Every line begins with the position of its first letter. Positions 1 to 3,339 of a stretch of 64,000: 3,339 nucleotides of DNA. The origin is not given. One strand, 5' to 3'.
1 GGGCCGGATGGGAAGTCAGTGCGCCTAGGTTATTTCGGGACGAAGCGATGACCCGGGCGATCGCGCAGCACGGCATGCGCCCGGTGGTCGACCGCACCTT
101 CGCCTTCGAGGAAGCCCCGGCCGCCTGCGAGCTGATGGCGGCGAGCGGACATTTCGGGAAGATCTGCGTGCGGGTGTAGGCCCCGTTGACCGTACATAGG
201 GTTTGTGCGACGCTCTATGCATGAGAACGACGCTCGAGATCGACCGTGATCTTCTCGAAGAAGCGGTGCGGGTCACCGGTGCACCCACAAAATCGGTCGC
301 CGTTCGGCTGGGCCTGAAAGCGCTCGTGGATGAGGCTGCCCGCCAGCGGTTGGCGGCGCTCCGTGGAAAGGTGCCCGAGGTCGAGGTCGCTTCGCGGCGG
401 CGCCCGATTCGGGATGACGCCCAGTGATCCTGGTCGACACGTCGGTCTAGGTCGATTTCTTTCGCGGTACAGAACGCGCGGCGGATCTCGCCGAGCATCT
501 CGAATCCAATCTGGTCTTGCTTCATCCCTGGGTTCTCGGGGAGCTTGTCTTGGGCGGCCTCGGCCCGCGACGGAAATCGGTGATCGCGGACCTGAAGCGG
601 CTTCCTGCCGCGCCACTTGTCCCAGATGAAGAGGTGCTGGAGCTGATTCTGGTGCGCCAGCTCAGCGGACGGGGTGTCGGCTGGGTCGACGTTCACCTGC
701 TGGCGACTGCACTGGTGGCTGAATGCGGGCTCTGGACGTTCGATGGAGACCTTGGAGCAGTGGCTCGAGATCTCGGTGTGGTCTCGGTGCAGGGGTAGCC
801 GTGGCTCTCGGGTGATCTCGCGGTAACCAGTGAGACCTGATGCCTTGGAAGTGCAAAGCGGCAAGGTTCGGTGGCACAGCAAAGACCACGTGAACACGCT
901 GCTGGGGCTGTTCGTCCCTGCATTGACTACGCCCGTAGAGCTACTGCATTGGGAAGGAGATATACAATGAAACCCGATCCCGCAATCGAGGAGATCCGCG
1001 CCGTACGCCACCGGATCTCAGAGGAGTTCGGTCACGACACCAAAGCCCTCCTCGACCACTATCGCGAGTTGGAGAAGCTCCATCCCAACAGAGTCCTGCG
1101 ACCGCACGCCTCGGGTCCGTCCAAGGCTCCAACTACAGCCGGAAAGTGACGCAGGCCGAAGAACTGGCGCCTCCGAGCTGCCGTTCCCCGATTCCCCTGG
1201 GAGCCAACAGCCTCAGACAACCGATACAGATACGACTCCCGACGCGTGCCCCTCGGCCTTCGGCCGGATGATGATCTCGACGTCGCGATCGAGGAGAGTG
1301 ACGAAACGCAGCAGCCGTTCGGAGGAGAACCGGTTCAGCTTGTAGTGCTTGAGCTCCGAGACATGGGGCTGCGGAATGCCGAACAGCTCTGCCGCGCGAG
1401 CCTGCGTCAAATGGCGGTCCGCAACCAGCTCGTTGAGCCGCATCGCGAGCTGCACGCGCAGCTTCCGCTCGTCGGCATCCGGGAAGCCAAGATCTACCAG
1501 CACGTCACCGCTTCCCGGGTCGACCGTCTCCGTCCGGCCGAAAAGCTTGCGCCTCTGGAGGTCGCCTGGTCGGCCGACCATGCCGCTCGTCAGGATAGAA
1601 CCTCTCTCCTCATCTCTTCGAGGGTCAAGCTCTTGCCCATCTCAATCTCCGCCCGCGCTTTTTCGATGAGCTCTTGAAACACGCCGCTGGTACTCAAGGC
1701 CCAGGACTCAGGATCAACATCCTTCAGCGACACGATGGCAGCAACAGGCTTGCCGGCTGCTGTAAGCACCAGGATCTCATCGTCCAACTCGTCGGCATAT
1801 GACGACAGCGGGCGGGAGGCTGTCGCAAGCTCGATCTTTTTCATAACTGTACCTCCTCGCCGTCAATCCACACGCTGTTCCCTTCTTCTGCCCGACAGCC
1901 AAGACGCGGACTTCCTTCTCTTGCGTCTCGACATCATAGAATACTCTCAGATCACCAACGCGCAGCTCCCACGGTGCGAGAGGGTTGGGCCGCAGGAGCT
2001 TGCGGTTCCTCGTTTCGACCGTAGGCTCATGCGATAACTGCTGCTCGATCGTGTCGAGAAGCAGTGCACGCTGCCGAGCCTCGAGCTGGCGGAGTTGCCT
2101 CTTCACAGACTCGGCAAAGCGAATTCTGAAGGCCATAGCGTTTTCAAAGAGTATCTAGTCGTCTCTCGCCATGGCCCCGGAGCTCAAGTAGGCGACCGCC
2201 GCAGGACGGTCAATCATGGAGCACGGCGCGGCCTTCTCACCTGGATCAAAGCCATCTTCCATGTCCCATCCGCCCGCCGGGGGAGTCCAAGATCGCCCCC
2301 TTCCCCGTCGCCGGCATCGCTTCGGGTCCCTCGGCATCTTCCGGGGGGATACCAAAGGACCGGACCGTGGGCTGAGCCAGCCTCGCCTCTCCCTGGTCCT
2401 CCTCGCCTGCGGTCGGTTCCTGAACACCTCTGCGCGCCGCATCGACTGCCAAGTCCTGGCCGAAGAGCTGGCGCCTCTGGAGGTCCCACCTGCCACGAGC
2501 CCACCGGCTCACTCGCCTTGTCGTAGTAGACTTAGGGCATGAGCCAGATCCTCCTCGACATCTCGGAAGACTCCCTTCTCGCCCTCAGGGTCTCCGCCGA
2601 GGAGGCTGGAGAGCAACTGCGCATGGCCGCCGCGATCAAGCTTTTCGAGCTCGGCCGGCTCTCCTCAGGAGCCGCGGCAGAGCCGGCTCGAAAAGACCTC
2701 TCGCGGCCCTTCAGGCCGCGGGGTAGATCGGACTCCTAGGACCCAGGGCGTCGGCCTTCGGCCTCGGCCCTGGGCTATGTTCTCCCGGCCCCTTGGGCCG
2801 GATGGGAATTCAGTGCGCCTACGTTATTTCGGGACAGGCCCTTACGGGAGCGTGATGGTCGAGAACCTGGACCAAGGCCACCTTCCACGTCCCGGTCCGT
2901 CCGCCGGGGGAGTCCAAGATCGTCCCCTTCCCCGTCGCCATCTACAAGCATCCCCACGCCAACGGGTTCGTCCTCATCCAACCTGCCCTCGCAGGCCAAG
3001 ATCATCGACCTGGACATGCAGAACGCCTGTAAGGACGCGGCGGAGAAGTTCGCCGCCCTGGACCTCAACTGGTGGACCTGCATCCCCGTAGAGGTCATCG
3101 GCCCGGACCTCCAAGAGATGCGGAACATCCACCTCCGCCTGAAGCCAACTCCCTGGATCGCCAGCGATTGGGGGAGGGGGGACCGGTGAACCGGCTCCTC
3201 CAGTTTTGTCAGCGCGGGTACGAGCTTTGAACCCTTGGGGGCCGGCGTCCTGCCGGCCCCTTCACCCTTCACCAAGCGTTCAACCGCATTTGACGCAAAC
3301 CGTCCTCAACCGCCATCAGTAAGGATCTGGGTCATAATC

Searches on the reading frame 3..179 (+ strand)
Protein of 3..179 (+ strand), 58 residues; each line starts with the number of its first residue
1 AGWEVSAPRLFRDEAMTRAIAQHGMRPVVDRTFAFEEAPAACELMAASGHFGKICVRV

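Call 7: search_protein_families(library=pfam, max_evalue=0.01, proteins=[window:3-179:+])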
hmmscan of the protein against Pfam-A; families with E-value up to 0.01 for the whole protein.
window:3-179:+ (58 aa): 1 family
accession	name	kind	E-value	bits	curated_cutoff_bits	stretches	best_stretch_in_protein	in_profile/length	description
PF13602.12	ADH_zinc_N_2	-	1.4e-07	32.9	27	1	14-55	92-133/134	Zinc-binding dehydrogenase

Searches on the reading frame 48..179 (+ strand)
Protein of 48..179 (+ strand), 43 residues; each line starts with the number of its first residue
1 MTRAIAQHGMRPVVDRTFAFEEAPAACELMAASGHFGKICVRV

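Call 31: find_encoding_contigs(protein=window:48-179:+, flank=6000, max_places=10)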
Protein window:48-179:+ (43 aa): 3 contigs read that carry it; 1 place shown.
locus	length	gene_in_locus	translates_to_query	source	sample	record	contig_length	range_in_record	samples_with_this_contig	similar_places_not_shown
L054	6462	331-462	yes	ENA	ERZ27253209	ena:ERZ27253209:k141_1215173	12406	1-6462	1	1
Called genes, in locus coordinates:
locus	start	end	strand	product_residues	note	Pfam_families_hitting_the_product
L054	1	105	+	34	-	?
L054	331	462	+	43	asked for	PF13602:ADH_zinc_N_2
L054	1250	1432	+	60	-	-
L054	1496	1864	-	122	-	PF13744:HTH_37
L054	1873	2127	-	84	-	-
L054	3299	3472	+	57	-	-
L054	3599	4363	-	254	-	-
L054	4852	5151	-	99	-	-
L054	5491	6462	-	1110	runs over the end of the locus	PF14870:PSII_BNR (faint), PF02012:BNR (faint), PF13088:BNR_2 (faint), PF24316:Tli3 (faint), PF15902:Sortilin-Vps10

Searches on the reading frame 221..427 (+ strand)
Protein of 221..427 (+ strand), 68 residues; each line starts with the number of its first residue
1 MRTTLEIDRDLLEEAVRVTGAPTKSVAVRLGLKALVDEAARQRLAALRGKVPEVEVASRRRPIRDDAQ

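Call 7: search_protein_families(library=pfam, max_evalue=0.01, proteins=[window:221-427:+])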
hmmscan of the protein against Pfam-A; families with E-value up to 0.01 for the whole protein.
window:221-427:+ (68 aa): 1 family
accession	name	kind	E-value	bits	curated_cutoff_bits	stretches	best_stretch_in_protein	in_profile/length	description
PF09957.15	VapB_antitoxin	-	2.8e-13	50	23.4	1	1-42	1-42/47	Bacterial antitoxin of type II TA system, VapB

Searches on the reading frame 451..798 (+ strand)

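Call 7: search_protein_families(library=pfam, max_evalue=0.01, proteins=[window:451-798:+])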
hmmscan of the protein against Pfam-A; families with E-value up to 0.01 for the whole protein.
window:451-798:+ (115 aa): 2 families
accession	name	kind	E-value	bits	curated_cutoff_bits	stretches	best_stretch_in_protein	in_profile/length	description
PF01850.27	PIN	-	9e-06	26.7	23.6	1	1-106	9-119/120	PIN domain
PF10130.15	PIN_2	-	0.0053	17.4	22.4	1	80-101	94-115/133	PIN domain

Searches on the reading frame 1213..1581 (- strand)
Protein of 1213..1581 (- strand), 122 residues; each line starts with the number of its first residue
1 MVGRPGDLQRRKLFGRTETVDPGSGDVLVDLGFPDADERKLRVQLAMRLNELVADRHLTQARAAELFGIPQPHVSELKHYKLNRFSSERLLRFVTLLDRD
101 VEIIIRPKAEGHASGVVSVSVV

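Call 7: search_protein_families(library=pfam, max_evalue=0.01, proteins=[window:1213-1581:-])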
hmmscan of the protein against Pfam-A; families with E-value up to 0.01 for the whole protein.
window:1213-1581:- (122 aa): 3 families
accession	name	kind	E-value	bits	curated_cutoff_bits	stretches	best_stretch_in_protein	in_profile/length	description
PF13744.12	HTH_37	-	1.4e-21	76.5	27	1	27-106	1-80/80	Helix-turn-helix domain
PF20432.4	Xre-like-HTH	-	0.0022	18.7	25.8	1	54-94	19-62/63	Antitoxin Xre-like helix-turn-helix domain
PF13443.12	HTH_26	-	0.003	18.2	22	1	48-98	1-51/63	Cro/C1-type HTH DNA-binding domain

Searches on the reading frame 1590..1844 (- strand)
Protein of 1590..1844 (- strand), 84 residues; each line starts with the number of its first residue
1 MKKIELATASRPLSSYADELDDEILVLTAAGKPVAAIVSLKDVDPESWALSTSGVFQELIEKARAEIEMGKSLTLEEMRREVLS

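Call 7: search_protein_families(library=pfam, max_evalue=0.01, proteins=[window:1590-1844:-])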
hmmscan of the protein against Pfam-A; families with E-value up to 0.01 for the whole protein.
window:1590-1844:- (84 aa): 1 family
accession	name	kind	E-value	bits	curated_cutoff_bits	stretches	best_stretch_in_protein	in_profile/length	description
PF02604.26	PhdYeFM_antitox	-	0.00015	21.9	29.8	1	1-43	1-45/74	Antitoxin Phd_YefM, type II toxin-antitoxin system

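Call 8: find_encoding_contigs(protein=window:1590-1844:-, flank=10000, max_places=10)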
Protein window:1590-1844:- (84 aa): 7 contigs read that carry it; 5 places shown.
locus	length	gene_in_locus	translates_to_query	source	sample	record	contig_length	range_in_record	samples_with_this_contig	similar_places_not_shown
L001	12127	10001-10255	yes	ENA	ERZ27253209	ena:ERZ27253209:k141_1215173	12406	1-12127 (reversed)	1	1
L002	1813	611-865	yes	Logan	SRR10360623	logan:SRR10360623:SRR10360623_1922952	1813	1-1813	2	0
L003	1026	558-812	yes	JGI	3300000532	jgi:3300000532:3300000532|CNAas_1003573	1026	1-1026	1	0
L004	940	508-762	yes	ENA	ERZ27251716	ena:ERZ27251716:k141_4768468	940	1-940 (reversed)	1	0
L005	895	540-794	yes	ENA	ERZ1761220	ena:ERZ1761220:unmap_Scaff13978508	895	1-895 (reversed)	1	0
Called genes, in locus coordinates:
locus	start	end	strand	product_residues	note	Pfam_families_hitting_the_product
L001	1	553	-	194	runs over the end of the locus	-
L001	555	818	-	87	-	-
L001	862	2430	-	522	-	PF00450:Peptidase_S10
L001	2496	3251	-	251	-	PF23023:Anti-Pycsar_Apyc1, PF00753:Lactamase_B, PF12706:Lactamase_B_2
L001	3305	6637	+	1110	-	PF14870:PSII_BNR (faint), PF02012:BNR (faint), PF13088:BNR_2 (faint), PF24316:Tli3 (faint), PF15902:Sortilin-Vps10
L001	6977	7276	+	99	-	-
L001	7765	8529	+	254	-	-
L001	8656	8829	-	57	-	-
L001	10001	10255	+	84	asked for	-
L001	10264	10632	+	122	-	PF13744:HTH_37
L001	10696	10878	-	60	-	-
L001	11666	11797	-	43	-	PF13602:ADH_zinc_N_2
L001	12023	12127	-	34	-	?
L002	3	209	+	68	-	?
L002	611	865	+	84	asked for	-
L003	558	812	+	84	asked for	-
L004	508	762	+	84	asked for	-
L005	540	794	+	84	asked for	-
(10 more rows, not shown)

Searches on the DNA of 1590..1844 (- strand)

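Call 15: search_rna_families(source=L001, start=8000, end=12127, threshold=evalue, max_evalue=5, show_alignments=2)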
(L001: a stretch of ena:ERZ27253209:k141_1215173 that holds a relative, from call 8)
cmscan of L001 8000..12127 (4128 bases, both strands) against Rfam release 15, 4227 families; matches with E-value up to 5: 2.
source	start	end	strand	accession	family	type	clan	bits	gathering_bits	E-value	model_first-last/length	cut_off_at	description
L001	9045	9077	-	RF01687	Acido-Lenti-1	Gene; sRNA;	-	18.4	37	0.65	1-46/46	no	Acido-Lenti-1 RNA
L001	11839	11871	-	RF01687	Acido-Lenti-1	Gene; sRNA;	-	18.4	37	0.65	1-46/46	no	Acido-Lenti-1 RNA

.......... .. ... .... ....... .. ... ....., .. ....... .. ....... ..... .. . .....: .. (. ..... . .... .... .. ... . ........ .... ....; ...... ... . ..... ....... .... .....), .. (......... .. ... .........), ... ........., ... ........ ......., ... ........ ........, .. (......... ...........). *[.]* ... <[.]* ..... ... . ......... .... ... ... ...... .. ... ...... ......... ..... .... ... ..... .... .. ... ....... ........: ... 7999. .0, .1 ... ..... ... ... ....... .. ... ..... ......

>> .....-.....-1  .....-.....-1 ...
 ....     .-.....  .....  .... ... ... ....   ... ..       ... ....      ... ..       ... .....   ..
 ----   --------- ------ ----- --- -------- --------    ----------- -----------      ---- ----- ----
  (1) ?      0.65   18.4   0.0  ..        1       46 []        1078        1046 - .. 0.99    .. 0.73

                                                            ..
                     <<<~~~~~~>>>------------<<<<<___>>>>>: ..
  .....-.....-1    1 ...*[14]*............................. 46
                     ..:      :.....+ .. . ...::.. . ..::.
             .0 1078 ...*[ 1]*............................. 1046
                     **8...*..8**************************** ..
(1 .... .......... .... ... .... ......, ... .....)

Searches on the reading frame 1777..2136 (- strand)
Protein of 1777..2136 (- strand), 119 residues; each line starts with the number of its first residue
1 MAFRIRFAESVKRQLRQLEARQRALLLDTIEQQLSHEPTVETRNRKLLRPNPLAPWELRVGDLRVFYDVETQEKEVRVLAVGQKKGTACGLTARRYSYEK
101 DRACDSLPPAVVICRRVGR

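Call 7: search_protein_families(library=pfam, max_evalue=0.01, proteins=[window:1777-2136:-])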
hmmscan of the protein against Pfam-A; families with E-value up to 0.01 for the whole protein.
window:1777-2136:- (119 aa): 1 family
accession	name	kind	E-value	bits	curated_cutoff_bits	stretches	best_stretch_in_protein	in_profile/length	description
PF05016.21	ParE_toxin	-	6.3e-05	23.9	23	1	5-83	1-84/89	ParE toxin of type II toxin-antitoxin system, parDE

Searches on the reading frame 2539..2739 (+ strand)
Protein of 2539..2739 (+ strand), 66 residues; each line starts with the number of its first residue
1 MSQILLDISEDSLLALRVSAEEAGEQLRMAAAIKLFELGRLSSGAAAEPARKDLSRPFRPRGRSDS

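Call 7: search_protein_families(library=pfam, max_evalue=0.01, proteins=[window:2539-2739:+])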
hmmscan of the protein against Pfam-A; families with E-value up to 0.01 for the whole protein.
window:2539-2739:+ (66 aa): 1 family
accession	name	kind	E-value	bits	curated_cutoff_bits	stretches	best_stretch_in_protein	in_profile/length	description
PF03683.19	UPF0175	-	9.1e-11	41.7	27.9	1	8-49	1-42/75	Uncharacterised protein family (UPF0175)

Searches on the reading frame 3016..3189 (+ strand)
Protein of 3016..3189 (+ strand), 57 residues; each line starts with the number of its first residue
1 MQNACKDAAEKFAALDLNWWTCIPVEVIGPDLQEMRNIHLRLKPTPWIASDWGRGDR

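Call 7: search_protein_families(library=pfam, max_evalue=0.01, proteins=[window:3016-3189:+])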
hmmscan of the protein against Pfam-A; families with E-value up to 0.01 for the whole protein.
window:3016-3189:+ (57 aa): 0 families

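Call 32: find_encoding_contigs(protein=window:3016-3189:+, flank=6000, max_places=10)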
Protein window:3016-3189:+ (57 aa): 3 contigs read that carry it; 1 place shown.
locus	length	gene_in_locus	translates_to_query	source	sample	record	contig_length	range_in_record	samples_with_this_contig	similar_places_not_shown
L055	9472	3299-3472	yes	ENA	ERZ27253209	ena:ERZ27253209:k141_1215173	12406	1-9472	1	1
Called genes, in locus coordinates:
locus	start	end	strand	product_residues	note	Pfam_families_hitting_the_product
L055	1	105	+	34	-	?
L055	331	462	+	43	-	PF13602:ADH_zinc_N_2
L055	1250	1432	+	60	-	-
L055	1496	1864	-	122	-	PF13744:HTH_37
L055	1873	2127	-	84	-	-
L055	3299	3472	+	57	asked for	-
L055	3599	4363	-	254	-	-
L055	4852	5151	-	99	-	-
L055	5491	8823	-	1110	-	PF14870:PSII_BNR (faint), PF02012:BNR (faint), PF13088:BNR_2 (faint), PF24316:Tli3 (faint), PF15902:Sortilin-Vps10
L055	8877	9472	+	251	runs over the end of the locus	PF23023:Anti-Pycsar_Apyc1, PF00753:Lactamase_B, PF12706:Lactamase_B_2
